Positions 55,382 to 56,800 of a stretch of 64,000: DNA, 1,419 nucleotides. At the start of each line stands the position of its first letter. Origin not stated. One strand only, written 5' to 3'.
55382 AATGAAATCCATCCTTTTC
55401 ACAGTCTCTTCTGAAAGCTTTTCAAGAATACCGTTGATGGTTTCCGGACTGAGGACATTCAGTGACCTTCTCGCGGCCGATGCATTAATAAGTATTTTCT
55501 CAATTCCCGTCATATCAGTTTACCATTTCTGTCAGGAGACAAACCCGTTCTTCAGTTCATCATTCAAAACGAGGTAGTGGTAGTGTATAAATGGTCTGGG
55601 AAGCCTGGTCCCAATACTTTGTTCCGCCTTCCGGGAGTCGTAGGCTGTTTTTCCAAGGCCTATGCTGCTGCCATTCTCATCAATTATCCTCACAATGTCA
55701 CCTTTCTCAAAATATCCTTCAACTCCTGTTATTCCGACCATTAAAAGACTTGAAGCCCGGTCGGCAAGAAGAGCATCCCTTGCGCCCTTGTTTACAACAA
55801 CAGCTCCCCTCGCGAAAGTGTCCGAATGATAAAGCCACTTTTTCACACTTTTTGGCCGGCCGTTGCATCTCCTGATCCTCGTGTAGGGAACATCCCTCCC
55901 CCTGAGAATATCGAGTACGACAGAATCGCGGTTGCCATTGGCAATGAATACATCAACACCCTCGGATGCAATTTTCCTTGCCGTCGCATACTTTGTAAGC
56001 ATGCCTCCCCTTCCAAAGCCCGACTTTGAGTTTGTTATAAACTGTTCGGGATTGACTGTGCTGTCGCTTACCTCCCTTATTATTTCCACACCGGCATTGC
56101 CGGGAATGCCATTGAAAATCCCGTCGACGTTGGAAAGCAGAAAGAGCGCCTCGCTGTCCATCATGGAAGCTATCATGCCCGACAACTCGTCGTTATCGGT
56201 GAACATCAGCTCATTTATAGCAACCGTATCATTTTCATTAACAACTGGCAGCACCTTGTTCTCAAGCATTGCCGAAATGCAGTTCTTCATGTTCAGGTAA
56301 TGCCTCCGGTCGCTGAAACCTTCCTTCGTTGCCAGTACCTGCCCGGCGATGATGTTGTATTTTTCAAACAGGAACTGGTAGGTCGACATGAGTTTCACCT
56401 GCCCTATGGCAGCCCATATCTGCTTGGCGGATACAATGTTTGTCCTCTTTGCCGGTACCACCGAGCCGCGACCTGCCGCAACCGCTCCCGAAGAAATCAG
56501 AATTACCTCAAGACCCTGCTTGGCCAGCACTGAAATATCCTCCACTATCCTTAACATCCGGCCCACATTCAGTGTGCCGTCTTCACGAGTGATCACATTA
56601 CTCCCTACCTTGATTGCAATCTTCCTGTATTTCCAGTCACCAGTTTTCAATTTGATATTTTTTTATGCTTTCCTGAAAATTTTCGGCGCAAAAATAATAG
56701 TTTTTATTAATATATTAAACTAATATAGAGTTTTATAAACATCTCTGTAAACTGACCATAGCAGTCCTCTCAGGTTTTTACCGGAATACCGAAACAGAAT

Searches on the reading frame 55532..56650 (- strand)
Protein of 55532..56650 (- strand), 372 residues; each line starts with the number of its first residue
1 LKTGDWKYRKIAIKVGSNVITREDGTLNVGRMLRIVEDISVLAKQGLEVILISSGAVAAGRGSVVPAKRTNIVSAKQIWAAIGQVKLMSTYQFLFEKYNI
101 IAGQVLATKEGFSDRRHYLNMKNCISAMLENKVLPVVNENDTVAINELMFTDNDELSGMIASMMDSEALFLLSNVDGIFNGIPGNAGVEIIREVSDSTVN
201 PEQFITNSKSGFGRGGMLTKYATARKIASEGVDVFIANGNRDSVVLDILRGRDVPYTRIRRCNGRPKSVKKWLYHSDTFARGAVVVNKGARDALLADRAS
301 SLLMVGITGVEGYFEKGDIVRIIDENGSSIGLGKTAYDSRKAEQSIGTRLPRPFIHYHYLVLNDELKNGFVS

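Call 52: search_protein_families(library=pfam, proteins=[window:55532-56650:-], max_evalue=0.00001)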
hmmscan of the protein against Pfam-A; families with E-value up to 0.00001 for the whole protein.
window:55532-56650:- (372 aa): 2 families
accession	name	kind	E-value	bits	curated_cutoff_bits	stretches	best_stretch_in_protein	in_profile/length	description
PF00696.33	AA_kinase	-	2.5e-33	116.2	24.9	1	10-238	2-234/234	Amino acid kinase family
PF01472.26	PUA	-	4.1e-15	55.9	24.8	1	282-345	1-62/74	PUA domain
